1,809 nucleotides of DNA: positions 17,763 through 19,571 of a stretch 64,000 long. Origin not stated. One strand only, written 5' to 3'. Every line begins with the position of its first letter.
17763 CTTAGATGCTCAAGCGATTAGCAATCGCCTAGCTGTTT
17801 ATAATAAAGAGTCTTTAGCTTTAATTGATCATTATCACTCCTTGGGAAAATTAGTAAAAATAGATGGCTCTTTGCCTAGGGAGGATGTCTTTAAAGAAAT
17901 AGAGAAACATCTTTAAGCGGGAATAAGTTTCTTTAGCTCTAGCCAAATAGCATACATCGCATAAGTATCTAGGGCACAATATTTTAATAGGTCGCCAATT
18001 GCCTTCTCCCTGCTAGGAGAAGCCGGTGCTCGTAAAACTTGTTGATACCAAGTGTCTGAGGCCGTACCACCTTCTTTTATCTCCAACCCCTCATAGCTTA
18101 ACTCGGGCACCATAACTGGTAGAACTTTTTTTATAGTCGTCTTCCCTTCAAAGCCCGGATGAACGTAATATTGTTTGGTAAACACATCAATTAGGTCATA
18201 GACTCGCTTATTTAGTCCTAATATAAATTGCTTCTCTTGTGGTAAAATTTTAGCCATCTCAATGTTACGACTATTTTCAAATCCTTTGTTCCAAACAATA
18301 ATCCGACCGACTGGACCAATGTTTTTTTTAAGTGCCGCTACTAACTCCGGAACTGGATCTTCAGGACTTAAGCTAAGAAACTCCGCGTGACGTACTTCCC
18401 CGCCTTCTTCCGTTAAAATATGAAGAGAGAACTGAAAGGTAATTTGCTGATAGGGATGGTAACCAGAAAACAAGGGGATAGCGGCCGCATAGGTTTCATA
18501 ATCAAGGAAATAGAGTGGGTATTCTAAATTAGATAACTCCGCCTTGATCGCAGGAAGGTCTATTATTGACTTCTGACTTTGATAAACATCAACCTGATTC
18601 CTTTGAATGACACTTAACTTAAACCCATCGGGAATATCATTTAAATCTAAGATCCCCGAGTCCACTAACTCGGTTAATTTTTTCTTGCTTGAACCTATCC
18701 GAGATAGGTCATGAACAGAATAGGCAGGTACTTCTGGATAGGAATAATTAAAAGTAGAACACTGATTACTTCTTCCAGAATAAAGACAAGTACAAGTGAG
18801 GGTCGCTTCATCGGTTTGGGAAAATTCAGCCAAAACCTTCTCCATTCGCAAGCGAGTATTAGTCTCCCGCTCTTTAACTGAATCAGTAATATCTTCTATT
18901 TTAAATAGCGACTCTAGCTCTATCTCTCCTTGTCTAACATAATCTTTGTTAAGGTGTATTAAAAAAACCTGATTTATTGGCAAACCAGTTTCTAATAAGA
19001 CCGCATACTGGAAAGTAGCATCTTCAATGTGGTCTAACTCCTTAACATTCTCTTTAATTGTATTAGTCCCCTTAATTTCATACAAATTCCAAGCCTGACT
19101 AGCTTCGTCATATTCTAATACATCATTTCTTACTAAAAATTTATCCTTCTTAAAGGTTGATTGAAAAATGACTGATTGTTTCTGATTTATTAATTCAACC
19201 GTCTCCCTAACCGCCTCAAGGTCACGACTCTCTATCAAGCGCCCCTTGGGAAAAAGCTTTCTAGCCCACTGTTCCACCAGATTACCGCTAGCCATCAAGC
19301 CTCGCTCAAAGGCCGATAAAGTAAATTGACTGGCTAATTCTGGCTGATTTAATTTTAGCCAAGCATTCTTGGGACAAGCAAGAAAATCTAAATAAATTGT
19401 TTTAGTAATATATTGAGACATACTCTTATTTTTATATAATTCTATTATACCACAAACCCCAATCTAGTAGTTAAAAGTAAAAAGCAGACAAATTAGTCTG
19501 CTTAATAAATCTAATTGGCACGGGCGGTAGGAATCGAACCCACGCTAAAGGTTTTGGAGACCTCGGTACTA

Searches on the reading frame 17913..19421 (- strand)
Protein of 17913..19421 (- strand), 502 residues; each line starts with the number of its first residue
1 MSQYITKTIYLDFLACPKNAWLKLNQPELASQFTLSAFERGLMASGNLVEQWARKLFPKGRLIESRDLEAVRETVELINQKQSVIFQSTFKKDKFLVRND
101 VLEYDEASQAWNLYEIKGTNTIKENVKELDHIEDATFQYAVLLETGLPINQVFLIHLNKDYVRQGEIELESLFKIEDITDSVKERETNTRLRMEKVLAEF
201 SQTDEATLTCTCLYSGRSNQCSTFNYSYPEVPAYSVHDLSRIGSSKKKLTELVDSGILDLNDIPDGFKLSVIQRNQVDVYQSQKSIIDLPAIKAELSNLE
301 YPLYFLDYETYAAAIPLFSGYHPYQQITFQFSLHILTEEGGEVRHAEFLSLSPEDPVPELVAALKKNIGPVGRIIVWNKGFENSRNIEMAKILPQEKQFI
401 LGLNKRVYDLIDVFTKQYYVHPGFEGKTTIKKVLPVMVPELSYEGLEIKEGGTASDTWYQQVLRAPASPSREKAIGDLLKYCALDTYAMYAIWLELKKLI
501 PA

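Call 42: search_protein_families(library=pfam, proteins=[window:17913-19421:-], max_evalue=0.00001)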
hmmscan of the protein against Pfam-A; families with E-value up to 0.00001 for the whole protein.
window:17913-19421:- (502 aa): 1 family
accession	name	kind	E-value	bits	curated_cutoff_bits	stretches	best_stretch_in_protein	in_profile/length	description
PF11074.14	DUF2779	-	6.2e-38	130.3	23.3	1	304-428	1-125/126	Domain of unknown function(DUF2779)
